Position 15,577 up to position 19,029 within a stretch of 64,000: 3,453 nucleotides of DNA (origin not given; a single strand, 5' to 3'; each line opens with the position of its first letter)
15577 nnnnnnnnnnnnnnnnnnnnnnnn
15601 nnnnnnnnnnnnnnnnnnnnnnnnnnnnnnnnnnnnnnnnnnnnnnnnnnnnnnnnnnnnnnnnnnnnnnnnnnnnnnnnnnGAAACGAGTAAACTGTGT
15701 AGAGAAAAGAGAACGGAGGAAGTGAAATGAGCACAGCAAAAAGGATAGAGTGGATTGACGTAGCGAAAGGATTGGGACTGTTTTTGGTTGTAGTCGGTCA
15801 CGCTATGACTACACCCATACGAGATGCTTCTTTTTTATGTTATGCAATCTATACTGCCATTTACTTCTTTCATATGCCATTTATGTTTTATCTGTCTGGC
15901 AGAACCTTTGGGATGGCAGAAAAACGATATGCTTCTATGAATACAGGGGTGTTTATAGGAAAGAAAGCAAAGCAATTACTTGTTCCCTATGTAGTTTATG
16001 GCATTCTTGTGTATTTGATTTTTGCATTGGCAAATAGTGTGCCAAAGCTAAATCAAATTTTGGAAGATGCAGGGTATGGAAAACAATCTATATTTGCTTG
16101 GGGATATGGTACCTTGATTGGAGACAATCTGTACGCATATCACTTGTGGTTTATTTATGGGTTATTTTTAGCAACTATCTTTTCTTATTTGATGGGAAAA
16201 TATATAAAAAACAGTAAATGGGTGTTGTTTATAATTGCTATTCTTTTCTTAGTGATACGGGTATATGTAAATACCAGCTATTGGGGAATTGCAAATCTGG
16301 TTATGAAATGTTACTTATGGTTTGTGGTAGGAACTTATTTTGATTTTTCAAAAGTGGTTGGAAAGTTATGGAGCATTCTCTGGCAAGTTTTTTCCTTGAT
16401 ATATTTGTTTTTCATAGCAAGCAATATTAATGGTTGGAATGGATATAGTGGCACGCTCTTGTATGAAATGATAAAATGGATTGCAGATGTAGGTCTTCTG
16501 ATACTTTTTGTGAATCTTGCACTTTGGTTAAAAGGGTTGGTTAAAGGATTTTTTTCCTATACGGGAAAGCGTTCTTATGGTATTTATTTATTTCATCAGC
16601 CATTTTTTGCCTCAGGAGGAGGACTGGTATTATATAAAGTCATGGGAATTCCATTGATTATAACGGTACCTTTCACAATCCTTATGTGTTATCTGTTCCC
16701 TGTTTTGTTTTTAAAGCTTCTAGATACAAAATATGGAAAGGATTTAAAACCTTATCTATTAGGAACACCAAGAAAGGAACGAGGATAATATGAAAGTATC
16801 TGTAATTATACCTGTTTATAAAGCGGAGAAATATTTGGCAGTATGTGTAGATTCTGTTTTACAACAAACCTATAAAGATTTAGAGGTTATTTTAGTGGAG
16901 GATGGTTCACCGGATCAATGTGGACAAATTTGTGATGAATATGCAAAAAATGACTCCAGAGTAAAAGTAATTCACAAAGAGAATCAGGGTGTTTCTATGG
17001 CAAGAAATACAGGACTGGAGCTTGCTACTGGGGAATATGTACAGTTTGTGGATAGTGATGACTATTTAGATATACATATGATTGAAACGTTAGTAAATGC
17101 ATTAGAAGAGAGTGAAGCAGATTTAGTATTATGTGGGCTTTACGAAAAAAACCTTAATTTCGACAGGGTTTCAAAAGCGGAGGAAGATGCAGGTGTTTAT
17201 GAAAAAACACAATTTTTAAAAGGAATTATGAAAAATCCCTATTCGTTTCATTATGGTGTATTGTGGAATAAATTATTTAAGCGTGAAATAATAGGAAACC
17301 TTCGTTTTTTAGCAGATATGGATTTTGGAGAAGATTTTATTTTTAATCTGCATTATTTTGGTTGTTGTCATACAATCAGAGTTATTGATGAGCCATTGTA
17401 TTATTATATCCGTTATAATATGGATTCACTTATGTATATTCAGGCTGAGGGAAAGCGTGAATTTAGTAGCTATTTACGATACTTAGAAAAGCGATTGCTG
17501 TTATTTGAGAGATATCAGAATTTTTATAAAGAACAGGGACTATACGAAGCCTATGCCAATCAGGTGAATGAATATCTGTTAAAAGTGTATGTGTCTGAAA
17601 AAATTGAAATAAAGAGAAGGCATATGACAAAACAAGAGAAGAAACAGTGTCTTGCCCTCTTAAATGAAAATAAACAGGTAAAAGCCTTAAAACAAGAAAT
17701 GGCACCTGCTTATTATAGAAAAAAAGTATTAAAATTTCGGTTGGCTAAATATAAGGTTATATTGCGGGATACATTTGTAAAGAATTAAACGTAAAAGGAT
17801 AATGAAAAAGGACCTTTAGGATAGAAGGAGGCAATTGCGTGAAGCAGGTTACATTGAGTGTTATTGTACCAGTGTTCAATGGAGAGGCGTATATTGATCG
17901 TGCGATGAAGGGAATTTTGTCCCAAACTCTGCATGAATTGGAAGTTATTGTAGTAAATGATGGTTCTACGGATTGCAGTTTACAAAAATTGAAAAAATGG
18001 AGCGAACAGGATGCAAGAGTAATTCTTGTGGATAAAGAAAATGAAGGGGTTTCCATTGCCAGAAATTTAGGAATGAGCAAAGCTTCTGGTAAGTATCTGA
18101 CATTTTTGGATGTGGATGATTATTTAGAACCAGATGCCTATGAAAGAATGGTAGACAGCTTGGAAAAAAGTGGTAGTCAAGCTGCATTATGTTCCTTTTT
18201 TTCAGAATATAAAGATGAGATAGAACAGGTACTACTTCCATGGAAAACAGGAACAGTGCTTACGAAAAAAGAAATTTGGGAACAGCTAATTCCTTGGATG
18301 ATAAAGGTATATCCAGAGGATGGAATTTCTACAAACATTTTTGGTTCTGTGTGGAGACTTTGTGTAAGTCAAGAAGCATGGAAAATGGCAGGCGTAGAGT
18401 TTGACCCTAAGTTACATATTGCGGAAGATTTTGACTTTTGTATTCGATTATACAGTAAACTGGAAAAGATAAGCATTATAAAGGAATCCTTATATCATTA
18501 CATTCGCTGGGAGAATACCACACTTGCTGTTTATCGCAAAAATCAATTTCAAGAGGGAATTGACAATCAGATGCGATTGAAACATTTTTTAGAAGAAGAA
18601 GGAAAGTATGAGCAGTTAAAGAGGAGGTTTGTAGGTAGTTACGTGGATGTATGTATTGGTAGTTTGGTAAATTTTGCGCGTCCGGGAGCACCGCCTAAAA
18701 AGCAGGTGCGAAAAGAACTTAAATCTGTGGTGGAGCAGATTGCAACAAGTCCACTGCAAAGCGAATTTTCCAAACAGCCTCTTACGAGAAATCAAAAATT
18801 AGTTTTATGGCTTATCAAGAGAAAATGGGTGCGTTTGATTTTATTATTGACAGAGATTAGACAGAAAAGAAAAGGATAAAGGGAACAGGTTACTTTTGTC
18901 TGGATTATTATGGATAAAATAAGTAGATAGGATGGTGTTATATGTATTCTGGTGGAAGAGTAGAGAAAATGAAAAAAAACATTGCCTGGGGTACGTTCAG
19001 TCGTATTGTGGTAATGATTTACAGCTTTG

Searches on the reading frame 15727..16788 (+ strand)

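Call 34: search_protein_families(library=pfam, proteins=[window:15727-16788:+], max_evalue=0.00001)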
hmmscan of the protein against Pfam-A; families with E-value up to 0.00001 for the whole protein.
window:15727-16788:+ (353 aa): 1 family
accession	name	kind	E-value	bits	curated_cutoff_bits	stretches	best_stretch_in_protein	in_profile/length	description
PF01757.29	Acyl_transf_3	-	6.8e-22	78.4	31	1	8-326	2-322/326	Acyltransferase domain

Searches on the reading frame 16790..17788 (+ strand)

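Call 34: search_protein_families(library=pfam, proteins=[window:16790-17788:+], max_evalue=0.00001)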
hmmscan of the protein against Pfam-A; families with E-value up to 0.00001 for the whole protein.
window:16790-17788:+ (332 aa): 3 families
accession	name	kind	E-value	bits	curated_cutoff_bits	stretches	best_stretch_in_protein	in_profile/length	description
PF00535.33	Glycos_transf_2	-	3.5e-42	144.6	23.3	1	4-168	1-164/168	Glycosyl transferase family 2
PF10111.15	Glyco_tranf_2_2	-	5.5e-12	46.2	27.3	1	4-103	1-104/276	Glycosyltransferase like family 2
PF13641.12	Glyco_tranf_2_3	-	1.6e-11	45.1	27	1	3-114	3-120/230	Glycosyltransferase like family 2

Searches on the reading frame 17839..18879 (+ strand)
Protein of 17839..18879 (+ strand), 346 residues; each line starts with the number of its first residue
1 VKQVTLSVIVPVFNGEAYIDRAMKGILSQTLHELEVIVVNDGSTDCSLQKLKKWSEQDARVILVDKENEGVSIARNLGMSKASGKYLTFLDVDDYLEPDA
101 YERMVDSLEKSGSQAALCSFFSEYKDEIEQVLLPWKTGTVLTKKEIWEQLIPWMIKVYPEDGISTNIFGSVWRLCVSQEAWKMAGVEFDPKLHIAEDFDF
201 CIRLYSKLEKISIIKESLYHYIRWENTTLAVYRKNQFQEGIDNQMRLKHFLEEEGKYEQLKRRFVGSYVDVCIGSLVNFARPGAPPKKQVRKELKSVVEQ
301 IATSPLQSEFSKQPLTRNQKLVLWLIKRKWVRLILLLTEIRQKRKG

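Call 34: search_protein_families(library=pfam, proteins=[window:17839-18879:+], max_evalue=0.00001)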
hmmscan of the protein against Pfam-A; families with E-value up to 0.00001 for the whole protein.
window:17839-18879:+ (346 aa): 3 families
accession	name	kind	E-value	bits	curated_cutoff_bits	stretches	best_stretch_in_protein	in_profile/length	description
PF00535.33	Glycos_transf_2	-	3.5e-33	115.3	23.3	1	7-131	1-126/168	Glycosyl transferase family 2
PF10111.15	Glyco_tranf_2_2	-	3.7e-19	69.7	27.3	1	7-218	1-213/276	Glycosyltransferase like family 2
PF13641.12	Glyco_tranf_2_3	-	7.1e-06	26.6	27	0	6-218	3-208/230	Glycosyltransferase like family 2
